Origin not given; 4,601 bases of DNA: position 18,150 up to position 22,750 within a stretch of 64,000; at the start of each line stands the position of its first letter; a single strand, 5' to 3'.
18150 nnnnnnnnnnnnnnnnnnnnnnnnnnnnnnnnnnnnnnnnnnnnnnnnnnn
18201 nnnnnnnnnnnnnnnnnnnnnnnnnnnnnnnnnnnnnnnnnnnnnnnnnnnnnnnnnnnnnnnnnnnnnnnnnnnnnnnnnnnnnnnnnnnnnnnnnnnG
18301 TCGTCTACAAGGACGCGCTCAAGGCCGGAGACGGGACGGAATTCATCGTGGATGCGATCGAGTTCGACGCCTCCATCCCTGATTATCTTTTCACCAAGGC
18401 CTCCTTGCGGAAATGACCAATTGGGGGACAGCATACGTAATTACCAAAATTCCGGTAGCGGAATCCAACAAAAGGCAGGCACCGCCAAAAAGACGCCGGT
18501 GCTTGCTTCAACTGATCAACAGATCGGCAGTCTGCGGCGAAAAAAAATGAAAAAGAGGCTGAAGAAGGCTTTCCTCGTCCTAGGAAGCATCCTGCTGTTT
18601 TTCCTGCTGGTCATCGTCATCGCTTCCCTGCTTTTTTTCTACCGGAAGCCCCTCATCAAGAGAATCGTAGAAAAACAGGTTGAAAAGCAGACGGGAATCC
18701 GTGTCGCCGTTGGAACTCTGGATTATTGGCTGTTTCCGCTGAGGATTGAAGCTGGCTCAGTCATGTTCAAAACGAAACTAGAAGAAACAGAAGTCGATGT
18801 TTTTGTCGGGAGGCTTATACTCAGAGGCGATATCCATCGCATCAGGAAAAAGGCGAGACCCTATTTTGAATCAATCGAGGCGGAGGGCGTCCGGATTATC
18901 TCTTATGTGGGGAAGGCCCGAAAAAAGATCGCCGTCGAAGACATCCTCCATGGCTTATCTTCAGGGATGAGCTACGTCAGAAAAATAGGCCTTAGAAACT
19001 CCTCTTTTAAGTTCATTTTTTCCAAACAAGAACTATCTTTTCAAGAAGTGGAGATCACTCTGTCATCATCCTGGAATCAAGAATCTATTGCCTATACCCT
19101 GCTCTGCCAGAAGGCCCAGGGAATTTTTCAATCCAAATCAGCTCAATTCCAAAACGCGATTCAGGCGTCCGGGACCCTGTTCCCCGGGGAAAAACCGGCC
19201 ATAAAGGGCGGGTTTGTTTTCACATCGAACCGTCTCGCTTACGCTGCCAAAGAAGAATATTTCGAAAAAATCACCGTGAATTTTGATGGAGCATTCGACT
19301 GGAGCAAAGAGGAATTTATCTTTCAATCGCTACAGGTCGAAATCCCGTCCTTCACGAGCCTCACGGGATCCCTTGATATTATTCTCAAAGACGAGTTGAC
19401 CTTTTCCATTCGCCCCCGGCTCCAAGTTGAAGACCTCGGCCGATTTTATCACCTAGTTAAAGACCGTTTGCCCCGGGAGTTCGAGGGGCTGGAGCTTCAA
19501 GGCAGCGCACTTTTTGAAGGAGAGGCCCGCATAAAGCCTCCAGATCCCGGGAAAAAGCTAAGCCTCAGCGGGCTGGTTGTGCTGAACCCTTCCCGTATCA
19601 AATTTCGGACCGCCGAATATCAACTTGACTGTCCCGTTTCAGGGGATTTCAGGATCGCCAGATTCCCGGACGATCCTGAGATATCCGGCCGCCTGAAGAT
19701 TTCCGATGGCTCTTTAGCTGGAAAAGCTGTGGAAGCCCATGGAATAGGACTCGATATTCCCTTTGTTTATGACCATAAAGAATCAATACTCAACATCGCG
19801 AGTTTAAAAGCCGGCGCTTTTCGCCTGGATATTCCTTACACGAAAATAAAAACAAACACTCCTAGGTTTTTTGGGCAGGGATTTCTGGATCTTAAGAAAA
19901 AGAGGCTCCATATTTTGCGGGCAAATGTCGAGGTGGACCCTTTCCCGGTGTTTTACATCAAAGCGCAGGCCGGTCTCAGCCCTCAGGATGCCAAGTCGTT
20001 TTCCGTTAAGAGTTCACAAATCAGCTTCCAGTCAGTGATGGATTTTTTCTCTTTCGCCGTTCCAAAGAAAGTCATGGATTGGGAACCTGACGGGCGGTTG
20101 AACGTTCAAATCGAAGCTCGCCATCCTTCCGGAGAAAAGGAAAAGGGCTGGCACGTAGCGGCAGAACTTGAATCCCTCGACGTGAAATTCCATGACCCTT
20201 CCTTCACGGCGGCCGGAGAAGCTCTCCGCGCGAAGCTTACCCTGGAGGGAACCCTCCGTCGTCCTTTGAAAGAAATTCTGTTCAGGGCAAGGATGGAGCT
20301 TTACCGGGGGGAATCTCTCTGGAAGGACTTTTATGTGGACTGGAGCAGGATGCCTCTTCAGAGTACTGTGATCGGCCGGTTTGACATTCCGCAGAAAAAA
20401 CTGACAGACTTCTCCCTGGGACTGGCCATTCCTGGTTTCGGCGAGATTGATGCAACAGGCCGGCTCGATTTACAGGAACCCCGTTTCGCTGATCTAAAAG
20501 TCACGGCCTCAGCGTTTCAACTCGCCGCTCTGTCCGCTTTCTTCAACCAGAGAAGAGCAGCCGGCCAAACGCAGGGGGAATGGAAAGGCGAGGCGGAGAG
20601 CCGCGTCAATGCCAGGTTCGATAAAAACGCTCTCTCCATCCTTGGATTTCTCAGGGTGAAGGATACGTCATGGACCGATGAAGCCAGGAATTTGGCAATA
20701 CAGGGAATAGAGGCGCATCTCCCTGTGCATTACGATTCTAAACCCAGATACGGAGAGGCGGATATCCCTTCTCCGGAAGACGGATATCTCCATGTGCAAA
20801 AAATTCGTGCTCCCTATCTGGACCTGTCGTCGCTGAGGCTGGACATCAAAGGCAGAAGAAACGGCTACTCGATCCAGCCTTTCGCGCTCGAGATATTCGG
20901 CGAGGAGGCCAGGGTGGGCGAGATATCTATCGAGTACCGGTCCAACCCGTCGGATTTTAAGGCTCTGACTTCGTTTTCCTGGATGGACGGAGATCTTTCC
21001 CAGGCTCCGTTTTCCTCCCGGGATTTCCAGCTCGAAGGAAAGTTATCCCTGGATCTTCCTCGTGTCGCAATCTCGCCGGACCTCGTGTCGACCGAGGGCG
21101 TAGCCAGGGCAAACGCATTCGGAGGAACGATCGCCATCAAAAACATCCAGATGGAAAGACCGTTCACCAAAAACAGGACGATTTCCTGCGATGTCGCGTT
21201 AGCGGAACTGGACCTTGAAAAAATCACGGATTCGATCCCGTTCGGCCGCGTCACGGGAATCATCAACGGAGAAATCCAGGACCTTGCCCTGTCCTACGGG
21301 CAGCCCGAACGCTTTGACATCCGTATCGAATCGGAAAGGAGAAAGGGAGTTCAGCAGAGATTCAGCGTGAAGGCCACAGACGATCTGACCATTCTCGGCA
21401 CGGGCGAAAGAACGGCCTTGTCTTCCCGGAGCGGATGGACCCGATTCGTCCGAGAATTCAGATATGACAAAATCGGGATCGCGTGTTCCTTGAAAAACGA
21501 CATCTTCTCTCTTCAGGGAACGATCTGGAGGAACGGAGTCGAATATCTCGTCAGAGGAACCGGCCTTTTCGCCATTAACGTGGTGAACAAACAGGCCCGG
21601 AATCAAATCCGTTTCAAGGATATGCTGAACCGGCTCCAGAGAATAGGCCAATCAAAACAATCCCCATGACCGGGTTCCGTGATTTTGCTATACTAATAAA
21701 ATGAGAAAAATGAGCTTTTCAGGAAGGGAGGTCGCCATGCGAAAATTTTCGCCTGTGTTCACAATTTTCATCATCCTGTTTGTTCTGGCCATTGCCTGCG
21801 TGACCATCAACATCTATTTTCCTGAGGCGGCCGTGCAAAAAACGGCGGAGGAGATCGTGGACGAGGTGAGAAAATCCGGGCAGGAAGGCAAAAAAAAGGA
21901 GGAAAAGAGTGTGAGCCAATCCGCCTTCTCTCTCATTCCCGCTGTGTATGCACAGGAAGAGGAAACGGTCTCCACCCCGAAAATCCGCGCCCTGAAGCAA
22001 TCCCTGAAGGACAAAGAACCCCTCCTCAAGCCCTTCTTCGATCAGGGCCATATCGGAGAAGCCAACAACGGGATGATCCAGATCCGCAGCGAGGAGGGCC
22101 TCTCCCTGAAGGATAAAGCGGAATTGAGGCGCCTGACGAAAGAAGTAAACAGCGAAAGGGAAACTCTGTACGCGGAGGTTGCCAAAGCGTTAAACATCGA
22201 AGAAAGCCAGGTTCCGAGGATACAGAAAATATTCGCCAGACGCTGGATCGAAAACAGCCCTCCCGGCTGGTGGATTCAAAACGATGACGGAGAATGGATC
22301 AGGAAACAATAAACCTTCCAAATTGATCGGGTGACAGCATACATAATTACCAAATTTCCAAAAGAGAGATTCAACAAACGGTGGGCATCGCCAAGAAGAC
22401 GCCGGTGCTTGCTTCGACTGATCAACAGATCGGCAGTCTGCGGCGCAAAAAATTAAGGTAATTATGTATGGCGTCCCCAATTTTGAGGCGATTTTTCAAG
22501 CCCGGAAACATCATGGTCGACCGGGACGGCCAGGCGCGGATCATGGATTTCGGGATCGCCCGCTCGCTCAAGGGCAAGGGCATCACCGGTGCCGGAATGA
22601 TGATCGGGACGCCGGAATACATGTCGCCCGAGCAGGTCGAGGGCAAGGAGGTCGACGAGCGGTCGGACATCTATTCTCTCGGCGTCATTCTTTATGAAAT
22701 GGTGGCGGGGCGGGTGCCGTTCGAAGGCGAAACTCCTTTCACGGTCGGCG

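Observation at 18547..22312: AsmA-like ydbH module with a fused ynbE-ydbL gene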

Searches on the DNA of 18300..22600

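Call 83: search_rna_families(source=window, start=18300, end=22600, threshold=evalue, max_evalue=1)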
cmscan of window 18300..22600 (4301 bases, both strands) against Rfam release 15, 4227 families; matches with E-value up to 1: 0.
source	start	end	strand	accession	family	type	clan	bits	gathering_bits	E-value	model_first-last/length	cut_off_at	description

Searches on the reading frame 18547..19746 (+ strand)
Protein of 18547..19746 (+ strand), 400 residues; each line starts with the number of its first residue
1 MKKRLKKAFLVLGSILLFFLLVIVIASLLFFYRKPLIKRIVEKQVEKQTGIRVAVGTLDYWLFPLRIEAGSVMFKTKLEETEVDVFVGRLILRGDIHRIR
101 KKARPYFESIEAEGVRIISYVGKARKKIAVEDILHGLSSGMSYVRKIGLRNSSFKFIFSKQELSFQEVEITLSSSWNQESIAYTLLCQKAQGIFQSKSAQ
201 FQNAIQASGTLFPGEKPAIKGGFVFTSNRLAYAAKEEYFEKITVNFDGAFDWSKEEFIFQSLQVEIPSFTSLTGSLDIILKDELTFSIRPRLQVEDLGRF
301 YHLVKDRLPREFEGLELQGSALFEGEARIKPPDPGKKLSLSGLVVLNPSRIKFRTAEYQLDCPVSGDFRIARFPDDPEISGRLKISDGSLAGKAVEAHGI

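Call 13: search_protein_families(library=pfam, proteins=[window:18547-19746:+], max_evalue=10)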
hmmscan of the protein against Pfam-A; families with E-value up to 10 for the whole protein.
window:18547-19746:+ (400 aa): 3 families
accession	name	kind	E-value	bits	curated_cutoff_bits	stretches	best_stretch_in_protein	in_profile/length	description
PF05359.17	DUF748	-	6.4e-06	24.9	50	1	3-138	12-137/1037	Domain of Unknown Function (DUF748)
PF05170.20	AsmA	-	0.049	12.9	29.8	1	1-72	1-71/607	AsmA family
PF04357.19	TamB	-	0.083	12.6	22.4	1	318-390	10-76/381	TamB, inner membrane protein subunit of TAM complex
